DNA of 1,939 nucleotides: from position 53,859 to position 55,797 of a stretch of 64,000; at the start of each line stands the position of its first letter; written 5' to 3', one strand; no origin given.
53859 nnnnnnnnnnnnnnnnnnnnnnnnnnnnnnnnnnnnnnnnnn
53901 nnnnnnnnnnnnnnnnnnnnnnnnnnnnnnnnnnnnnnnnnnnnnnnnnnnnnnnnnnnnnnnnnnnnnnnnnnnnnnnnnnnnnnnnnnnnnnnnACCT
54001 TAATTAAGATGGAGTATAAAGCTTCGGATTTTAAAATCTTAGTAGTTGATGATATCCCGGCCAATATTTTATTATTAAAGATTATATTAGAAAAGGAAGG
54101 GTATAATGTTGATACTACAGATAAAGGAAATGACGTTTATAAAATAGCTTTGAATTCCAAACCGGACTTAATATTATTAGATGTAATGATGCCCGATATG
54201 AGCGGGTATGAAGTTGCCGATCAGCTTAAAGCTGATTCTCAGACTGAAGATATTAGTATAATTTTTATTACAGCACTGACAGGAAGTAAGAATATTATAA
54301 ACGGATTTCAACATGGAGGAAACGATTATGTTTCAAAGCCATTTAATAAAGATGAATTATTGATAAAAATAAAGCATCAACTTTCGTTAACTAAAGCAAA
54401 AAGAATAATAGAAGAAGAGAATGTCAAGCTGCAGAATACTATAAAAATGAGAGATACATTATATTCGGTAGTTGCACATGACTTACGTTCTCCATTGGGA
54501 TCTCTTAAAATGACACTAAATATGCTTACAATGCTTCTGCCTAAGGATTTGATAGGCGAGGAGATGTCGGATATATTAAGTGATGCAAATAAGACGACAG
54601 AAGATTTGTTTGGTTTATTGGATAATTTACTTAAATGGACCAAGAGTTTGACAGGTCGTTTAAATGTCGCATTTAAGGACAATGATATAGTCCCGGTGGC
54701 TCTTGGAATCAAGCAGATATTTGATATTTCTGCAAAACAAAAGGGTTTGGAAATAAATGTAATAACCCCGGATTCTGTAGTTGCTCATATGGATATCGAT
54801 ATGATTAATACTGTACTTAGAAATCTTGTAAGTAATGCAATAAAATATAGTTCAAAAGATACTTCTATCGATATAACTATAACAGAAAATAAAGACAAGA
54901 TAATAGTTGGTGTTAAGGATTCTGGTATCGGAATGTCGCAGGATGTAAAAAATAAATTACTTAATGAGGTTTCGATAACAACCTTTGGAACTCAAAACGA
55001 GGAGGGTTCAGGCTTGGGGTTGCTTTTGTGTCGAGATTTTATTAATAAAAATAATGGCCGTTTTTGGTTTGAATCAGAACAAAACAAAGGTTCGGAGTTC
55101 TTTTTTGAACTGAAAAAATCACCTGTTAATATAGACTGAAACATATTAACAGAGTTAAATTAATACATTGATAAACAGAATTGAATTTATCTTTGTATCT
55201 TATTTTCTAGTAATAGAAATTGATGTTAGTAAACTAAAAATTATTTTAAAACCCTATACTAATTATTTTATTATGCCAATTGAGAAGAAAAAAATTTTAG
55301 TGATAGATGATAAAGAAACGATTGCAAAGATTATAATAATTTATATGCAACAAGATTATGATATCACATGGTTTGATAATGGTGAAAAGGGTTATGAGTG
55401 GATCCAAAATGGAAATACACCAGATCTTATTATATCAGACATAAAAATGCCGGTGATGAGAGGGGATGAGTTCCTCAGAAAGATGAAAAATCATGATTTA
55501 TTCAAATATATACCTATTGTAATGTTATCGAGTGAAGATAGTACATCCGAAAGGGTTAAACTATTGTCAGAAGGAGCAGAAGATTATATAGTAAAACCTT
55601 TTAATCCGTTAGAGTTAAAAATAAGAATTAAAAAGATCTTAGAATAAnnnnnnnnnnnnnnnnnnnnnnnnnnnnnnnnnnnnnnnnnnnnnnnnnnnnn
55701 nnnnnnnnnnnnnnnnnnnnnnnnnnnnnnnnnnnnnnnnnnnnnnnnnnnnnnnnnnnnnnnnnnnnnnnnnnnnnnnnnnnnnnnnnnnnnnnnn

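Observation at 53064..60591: Exopolysaccharide operon with an embedded sensor-less phosphorelay feeding a pseudo-receiver-fused priming transferase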

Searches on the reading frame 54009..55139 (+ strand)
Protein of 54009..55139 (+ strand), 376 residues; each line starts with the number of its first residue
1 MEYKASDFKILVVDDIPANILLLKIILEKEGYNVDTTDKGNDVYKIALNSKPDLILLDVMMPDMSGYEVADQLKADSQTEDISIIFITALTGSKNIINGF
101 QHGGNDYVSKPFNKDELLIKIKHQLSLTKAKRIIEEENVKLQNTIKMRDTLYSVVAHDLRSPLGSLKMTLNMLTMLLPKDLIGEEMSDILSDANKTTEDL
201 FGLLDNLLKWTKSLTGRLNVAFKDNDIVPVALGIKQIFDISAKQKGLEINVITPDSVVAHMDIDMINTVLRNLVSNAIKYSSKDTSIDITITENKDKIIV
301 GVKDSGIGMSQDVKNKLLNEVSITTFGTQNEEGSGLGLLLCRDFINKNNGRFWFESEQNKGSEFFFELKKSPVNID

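Call 3: search_protein_families(library=pfam, proteins=[window:54009-55139:+], max_evalue=0.1)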
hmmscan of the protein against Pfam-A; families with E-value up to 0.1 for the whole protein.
window:54009-55139:+ (376 aa): 7 families
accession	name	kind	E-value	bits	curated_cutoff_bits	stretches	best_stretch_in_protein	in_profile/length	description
PF00072.30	Response_reg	-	3.9e-28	98.3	30.2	1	10-121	1-110/111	Response regulator receiver domain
PF02518.31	HATPase_c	-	1.8e-21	77.1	26.4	1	262-370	2-109/111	Histidine kinase-, DNA gyrase B-, and HSP90-like ATPase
PF00512.31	HisKA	-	5.3e-06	26.8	26.9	1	148-211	2-61/66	His Kinase A (phospho-acceptor) domain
PF13581.12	HATPase_c_2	-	0.00028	21.3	27.4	1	263-346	29-110/127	Histidine kinase-like ATPase domain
PF13589.12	HATPase_c_3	-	0.0063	17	25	1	267-315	4-52/137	Histidine kinase-, DNA gyrase B-, and HSP90-like ATPase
PF20161.5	VpsR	-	0.031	14.4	23.7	1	26-121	26-120/121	VpsR domain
PF18513.6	Pro_sub2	-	0.067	13.9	25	0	114-166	2-56/88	Prodomain subtilisin 2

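Call 4: search_protein_families(library=ncbifam, proteins=[window:54009-55139:+], max_evalue=0.01)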
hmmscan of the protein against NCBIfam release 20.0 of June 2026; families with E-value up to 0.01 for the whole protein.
window:54009-55139:+ (376 aa): 160 families (the best 25 are shown)
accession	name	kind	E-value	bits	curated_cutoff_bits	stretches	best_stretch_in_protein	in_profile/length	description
NF053520.1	HK_Porph_FimS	equivalog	6.9e-49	166.6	600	1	118-370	366-617/618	sensor histidine kinase FimS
NF041880.1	EPS_EpsF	equivalog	3.6e-45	154.4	900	2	141-364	267-485/492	response regulator EpsF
TIGR02956.1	TMAO_torS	equivalog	4.6e-41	140.9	676.5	2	155-369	471-681/967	TMAO reductase system sensor histidine kinase/response regulator TorS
NF008302.0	PRK11091.1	equivalog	2.7e-37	128.4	838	2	140-370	275-505/779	aerobic respiration two-component sensor histidine kinase ArcB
NF007135.0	PRK09581.1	equivalog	2.8e-36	125.3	474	1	9-147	4-139/457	PleD family two-component system response regulator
NF008318.0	PRK11107.1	equivalog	9.1e-36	123.3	890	2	4-177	664-834/920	two-component sensor histidine kinase BarA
NF047465.1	hybrid_HK_LvrA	exception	1.8e-35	122.2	1200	1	9-370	469-818/819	hybrid histidine kinase/response regulator LvrA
NF038297.2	hybrid_HK_HrmK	equivalog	3.9e-35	121.6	725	2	117-368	204-455/607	hybrid histidine kinase/response regulator HrmK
NF011874.0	PRK15347.1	equivalog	2.1e-34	118.7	852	2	152-368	402-612/921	two component system sensor kinase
NF006800.0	PRK09303.1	equivalog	5.6e-34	117.7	342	1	126-368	129-375/383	histidine kinase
NF047874.1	MASE3_PAS_HK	subfamily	3.2e-32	112.1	560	1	113-371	363-626/655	MASE3 domain-containing sensor histidine kinase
NF007420.1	PRK09959.1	equivalog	7.1e-32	110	1995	2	134-365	698-931/1197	acid-sensing system histidine kinase EvgS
NF053854.1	RespRegPhoBBctds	equivalog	3.2e-31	108.4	270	1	10-153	1-146/225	two-component system response regulator PhoB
NF045901.1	HisKinLetSLeg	equivalog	1.8e-29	102.3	1650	2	144-369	289-517/906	two-component system sensor histidine kinase LetS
NF041947.1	LuxQ_Vibrio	equivalog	1.9e-29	102.2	1200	2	142-368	466-694/843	quorum-sensing autoinducer 2 sensor kinase/phosphatase LuxQ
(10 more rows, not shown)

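Call 74: find_homologous_proteins(query=window:54009-55139:+, max_evalue=1e-20)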
Query window:54009-55139:+ (376 aa): 7989 proteins with E <= 1e-20 among 8000 candidates; the best 120 are listed.
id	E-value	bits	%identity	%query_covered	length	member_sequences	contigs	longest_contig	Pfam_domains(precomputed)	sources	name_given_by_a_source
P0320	3.8e-237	804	100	100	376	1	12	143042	PF02518.32,PF00512.32,PF00072.31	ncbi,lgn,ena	-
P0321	1.5e-233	792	99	100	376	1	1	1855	PF02518.32,PF00512.32,PF00072.31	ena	-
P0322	5.5e-219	745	99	94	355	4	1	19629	PF02518.32,PF00512.32,PF00072.31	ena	-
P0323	5.6e-182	623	78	99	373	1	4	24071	PF13581.13,PF02518.32,PF00512.32,PF00072.31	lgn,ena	-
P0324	2.4e-179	614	77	98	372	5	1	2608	PF13581.13,PF02518.32,PF00512.32,PF00072.31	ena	-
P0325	8.0e-145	501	61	99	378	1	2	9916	PF13581.13,PF02518.32,PF00512.32,PF00072.31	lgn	-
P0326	3.9e-142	492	60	99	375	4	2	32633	PF02518.32,PF00512.32,PF00072.31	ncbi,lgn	ncbi:MAG: hybrid sensor histidine kinase/response regulator [Bacteroidales bacterium]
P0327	9.6e-142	491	60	99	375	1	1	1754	PF02518.32,PF00512.32,PF00072.31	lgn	-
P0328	8.2e-141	487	60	99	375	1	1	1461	PF02518.32,PF00512.32,PF00072.31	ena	-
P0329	6.0e-136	471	58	98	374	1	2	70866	PF02518.32,PF00512.32,PF00072.31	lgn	-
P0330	8.8e-135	468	59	98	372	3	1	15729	PF13581.13,PF02518.32,PF00512.32,PF00072.31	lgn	-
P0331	1.5e-134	467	57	99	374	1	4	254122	PF02518.32,PF00512.32,PF00072.31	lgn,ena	-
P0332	2.0e-134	466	58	98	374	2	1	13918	PF02518.32,PF00512.32,PF00072.31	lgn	-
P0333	6.7e-132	458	56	98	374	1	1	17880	PF02518.32,PF00512.32,PF00072.31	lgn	-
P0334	1.1e-131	457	56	98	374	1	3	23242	PF02518.32,PF00512.32,PF00072.31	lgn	-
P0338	2.0e-123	430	54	97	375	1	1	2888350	PF02518.32,PF00512.32,PF00072.31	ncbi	-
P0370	7.3e-122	425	54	98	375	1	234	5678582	PF02518.32,PF00072.31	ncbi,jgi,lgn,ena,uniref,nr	ncbi:response regulator [Bacteroides nordii]|uniref:ATP-binding response regulator n=1 Tax=Bacteroid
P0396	1.4e-121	424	53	98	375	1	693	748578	PF02518.32,PF00072.31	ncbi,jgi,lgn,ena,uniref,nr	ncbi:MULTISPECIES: response regulator [Bacteroides]|uniref:ATP-binding response regulator n=1 Tax=Ba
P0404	1.8e-121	424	55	98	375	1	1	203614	PF02518.32,PF00512.32,PF00072.31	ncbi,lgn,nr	ncbi:ATP-binding response regulator [Bacteroides luti]|nr:response regulator [Bacteroides luti]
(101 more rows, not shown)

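Call 75: find_encoding_contigs(protein=P0396, flank=10000, max_places=1)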
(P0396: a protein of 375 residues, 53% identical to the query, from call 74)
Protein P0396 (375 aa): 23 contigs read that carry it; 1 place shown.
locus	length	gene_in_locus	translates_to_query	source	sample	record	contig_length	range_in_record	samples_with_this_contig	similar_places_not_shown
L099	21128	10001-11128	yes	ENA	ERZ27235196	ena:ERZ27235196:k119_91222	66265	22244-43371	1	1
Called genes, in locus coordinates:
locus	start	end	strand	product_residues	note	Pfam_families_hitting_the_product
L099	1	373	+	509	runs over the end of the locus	PF13004:BACON (weak)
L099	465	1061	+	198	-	PF14508:GH97_N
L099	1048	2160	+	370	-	PF13088:BNR_2 (faint), PF15892:BNR_4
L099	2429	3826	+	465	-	PF00135:COesterase (faint), PF20434:BD-FAE, PF07859:Abhydrolase_3, PF00326:Peptidase_S9, PF00657:Lipase_GDSL, PF13472:Lipase_GDSL_2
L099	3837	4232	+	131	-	-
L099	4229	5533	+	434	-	PF01507:PAPS_reduct, PF11922:DUF3440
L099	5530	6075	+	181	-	-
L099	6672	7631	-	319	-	-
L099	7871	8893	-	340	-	-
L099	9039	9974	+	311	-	PF01073:3Beta_HSD, PF01370:Epimerase, PF02719:Polysacc_synt_2 (faint), PF04321:RmlD_sub_bind (weak), PF07993:NAD_binding_4 (faint), PF16363:GDP_Man_Dehyd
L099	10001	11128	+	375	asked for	PF00072:Response_reg, PF02518:HATPase_c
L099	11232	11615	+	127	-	PF10990:DUF2809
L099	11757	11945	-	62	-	-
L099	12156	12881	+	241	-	PF19540:DUF6064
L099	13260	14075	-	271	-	PF00106:adh_short, PF01370:Epimerase, PF08659:KR, PF13561:adh_short_C2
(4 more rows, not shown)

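Call 76: find_encoding_contigs(protein=P0370, flank=10000, max_places=1)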
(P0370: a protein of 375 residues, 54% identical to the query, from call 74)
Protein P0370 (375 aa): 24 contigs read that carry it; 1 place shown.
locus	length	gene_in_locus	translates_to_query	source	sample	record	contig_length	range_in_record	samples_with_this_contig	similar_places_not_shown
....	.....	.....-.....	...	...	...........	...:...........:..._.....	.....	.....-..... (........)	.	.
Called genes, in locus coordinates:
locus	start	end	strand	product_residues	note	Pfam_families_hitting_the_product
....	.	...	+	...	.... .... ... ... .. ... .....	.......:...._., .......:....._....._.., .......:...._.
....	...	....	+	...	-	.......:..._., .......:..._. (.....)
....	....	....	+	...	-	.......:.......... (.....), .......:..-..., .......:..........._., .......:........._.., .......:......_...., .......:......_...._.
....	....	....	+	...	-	-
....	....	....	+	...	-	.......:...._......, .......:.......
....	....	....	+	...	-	-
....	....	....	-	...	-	-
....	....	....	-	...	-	-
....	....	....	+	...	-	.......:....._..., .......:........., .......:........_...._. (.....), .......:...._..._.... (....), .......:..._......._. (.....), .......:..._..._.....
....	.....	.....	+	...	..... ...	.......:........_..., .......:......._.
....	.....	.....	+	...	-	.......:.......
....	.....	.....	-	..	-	-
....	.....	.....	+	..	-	-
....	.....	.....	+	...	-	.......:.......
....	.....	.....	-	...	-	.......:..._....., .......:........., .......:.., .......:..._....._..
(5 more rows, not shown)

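Call 77: find_encoding_contigs(protein=P0404, flank=10000, max_places=1)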
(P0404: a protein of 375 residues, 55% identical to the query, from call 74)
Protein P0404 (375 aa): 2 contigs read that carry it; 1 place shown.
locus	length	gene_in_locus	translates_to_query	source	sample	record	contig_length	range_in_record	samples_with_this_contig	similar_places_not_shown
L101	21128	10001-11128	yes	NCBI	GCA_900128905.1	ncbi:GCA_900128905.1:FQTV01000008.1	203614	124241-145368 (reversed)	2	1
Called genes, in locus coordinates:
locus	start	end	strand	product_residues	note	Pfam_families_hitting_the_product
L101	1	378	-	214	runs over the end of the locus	-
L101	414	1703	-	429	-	PF00691:OmpA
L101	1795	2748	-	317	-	PF12833:HTH_18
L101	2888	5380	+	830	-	PF03648:Glyco_hydro_67N (faint), PF15979:Glyco_hydro_115, PF17829:GH115_C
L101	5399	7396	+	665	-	PF03629:SASA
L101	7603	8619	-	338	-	PF01594:AI-2E_transport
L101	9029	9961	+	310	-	PF01073:3Beta_HSD, PF01370:Epimerase, PF02719:Polysacc_synt_2 (faint), PF04321:RmlD_sub_bind (weak), PF07993:NAD_binding_4 (faint), PF16363:GDP_Man_Dehyd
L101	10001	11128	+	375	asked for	PF00072:Response_reg, PF00512:HisKA, PF02518:HATPase_c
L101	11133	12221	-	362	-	PF28535:DUF8431, PF03372:Exo_endo_phos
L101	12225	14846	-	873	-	PF08448:PAS_4 (faint), PF00512:HisKA, PF02518:HATPase_c, PF00072:Response_reg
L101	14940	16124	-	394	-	PF13506:Glyco_transf_21, PF00535:Glycos_transf_2, PF13641:Glyco_tranf_2_3, PF13632:Glyco_trans_2_3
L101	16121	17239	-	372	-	PF13439:Glyco_transf_4, PF13477:Glyco_trans_4_2, PF13579:Glyco_trans_4_4, PF00534:Glycos_transf_1, PF13692:Glyco_trans_1_4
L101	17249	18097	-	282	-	PF00535:Glycos_transf_2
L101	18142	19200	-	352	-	PF00534:Glycos_transf_1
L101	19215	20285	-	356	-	PF00534:Glycos_transf_1, PF13692:Glyco_trans_1_4 (weak)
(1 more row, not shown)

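Call 78: find_encoding_contigs(protein=P0338, flank=10000, max_places=1)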
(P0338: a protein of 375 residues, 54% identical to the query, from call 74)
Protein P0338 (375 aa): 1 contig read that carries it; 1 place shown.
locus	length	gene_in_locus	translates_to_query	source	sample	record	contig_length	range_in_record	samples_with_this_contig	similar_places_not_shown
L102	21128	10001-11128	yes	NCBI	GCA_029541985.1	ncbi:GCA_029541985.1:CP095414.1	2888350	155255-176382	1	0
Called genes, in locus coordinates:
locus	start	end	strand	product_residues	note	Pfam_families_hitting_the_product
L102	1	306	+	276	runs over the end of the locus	PF12712:DUF3805, PF12713:DUF3806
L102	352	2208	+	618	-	PF00005:ABC_tran, PF02463:SMC_N (faint), PF13304:AAA_21 (faint), PF13401:AAA_22 (faint), PF12848:ABC_tran_Xtn, PF00005:ABC_tran, PF16326:ABC_tran_CTD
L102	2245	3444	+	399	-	PF00155:Aminotran_1_2, PF00266:Aminotran_5 (weak), PF01041:DegT_DnrJ_EryC1 (weak)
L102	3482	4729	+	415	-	PF12704:MacB_PCD, PF02687:FtsX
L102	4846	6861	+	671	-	PF06874:FBPase_2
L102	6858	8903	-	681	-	PF04851:ResIII, PF17757:UvrB_inter, PF27431:UvrB_3rd, PF00271:Helicase_C, PF12344:UvrB, PF02151:UVR (weak)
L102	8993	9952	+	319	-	PF01073:3Beta_HSD (weak), PF01370:Epimerase, PF02719:Polysacc_synt_2 (faint), PF07993:NAD_binding_4 (faint), PF16363:GDP_Man_Dehyd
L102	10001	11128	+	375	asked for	PF00072:Response_reg, PF00512:HisKA (weak), PF02518:HATPase_c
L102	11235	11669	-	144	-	-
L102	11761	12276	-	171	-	PF01782:RimM, PF24986:PRC_RimM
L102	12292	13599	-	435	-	PF00275:EPSP_synthase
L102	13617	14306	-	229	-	PF14123:DUF4290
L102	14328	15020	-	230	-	PF00814:TsaD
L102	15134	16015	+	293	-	PF03755:YicC-like_N, PF08340:YicC-like_C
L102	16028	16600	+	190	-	PF00625:Guanylate_kin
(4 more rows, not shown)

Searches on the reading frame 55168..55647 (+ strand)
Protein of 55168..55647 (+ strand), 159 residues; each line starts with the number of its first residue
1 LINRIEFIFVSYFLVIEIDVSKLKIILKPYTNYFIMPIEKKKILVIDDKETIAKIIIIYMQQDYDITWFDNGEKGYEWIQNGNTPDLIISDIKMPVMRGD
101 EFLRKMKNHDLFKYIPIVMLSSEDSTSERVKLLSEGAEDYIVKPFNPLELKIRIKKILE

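Call 3: search_protein_families(library=pfam, proteins=[window:55168-55647:+], max_evalue=0.1)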
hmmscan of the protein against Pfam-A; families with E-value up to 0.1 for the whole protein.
window:55168-55647:+ (159 aa): 1 family
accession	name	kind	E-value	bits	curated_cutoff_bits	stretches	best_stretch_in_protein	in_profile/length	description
PF00072.30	Response_reg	-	1.2e-24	87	30.2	1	43-154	1-110/111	Response regulator receiver domain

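Call 4: search_protein_families(library=ncbifam, proteins=[window:55168-55647:+], max_evalue=0.01)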
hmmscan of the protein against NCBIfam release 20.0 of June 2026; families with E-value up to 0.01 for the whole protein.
window:55168-55647:+ (159 aa): 93 families (the best 25 are shown)
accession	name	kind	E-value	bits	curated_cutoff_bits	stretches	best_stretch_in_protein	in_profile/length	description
TIGR02154.1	PhoB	equivalog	3.4e-23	82.2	296.2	1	40-158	2-120/226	phosphate regulon transcriptional regulator PhoB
NF047465.1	hybrid_HK_LvrA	exception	7.9e-23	80.4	1200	1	37-156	464-582/819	hybrid histidine kinase/response regulator LvrA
NF033117.2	vanR_ACDEGLN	exception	1.5e-20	73.8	350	1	43-157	1-112/226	VanR-ABDEGLN family response regulator transcription factor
NF007135.0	PRK09581.1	equivalog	1.8e-20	73.2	474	1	42-157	4-119/457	PleD family two-component system response regulator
NF040689.1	MtrAB_MtrA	equivalog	3.8e-20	72.2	300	1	43-156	1-111/219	MtrAB system response regulator MtrA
NF045944.1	ResRegRpaBCyano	equivalog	6.7e-20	71.4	330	1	44-158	1-112/229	response regulator transcription factor RpaB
NF012227.0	AdeR_RR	equivalog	4.7e-19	68.8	340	1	34-158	5-126/239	efflux system response regulator transcription factor AdeR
NF033120.0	vanR_FM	exception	5.5e-19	68.7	460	1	41-155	4-115/231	vancomycin resistance response regulator transcription factor, VanR-F/VanR-M family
NF008296.0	PRK11083.1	equivalog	6.6e-19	68.2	273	1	39-158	2-118/228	two-component system response regulator CreB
NF041209.1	resp_regPieR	equivalog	7.8e-19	68.2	450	1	42-157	2-114/231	two component system response regulator PieR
NF007982.1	PRK10710.1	equivalog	2.7e-18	66.4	380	1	39-158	6-122/235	envelope stress response regulator BaeR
NF041734.1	resp_reg_RppA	equivalog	3.9e-18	65.6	250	1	42-156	2-116/229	two-component system response regulator RppA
NF007005.1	PRK09468.1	equivalog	6.2e-18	65.1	331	1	39-158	2-119/237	osmolarity response regulator transcription factor OmpR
NF053854.1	RespRegPhoBBctds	equivalog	6.2e-18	65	270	1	43-158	1-115/225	two-component system response regulator PhoB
NF040534.1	resp_reg_YycF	equivalog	1.7e-17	63.5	340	1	41-156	1-113/231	response regulator YycF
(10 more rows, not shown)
